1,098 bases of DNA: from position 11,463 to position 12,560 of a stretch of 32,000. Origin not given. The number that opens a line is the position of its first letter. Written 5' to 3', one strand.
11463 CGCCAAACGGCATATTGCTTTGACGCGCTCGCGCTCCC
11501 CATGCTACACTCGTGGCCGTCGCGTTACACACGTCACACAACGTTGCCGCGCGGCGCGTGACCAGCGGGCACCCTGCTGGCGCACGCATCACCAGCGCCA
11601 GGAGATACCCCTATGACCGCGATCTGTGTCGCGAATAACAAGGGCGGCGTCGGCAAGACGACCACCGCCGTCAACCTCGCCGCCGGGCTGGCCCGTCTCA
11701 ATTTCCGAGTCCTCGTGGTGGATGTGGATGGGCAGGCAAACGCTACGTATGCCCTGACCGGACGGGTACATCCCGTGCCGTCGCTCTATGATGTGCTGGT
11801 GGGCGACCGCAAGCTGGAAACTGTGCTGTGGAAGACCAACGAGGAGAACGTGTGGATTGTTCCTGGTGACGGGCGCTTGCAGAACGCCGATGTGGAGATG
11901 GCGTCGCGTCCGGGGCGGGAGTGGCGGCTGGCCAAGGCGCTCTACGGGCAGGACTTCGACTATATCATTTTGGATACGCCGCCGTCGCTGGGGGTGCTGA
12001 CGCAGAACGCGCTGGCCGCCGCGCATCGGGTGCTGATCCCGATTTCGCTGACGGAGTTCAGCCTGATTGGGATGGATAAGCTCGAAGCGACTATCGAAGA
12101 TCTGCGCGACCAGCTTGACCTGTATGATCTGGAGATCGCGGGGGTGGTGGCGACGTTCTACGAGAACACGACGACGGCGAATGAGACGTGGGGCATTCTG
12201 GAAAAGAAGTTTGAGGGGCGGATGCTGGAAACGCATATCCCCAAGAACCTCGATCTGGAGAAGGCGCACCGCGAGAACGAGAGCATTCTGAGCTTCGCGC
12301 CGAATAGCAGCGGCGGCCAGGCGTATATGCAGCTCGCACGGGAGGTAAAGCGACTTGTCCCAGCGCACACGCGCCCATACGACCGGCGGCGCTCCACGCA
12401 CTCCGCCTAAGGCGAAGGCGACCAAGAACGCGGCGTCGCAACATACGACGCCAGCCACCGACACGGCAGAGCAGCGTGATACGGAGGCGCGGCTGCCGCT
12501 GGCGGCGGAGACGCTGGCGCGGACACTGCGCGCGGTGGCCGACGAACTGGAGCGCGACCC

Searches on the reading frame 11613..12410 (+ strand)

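Call 8: search_protein_families(library=pfam, proteins=[window:11613-12410:+], max_evalue=0.01)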
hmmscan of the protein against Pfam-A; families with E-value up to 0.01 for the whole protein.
window:11613-12410:+ (265 aa): 8 families
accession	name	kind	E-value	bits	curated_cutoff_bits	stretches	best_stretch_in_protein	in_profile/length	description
PF13614.12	AAA_31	-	1.6e-47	162.1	27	1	2-168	2-171/177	AAA domain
PF01656.29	CbiA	-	5.2e-24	85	25.4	1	4-224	1-124/125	CobQ/CobB/MinD/ParA nucleotide binding domain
PF10609.15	ParA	-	1.9e-10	41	27.1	1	3-39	5-41/246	NUBPL iron-transfer P-loop NTPase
PF09140.17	MipZ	-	1.9e-10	40.9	20.7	1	3-42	2-41/262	ATPase MipZ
PF00142.24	Fer4_NifH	-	6.7e-10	39.3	25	1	9-53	7-52/271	4Fe-4S iron sulfur cluster binding proteins, NifH/frxC family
PF02374.21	ArsA_ATPase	-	1.5e-06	28.1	24.3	1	8-40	7-39/305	Anion-transporting ATPase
PF06564.18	CBP_BcsQ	-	3.3e-06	27.3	21.3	1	1-39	1-39/234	Cellulose biosynthesis protein BcsQ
PF07015.17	VirC1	-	0.0052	16.6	24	0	1-40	1-40/231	VirC1 protein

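Call 9: search_protein_families(library=phrogs, proteins=[window:11613-12410:+], max_evalue=0.001)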
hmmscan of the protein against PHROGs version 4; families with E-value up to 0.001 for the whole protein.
window:11613-12410:+ (265 aa): 2 families
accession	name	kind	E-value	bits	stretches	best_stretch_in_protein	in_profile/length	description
phrog_164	-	DNA, RNA and nucleotide metabolism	6.2e-56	191.4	1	1-250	224-474/500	ParA-like partition protein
phrog_19408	-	unknown function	1.5e-07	31.1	1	12-161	537-680/721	-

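Call 66: search_protein_families(library=padloc, proteins=[window:11613-12410:+], max_evalue=0.01)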
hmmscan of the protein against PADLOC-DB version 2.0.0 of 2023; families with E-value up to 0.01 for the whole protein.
window:11613-12410:+ (265 aa): 2 families
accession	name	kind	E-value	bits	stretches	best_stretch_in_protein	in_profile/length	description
PDLC04559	PDC-M28B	-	7.1e-06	23.3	1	9-39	136-166/438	-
PDLC04560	PDC-M28B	-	0.0058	14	0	8-42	21-55/327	-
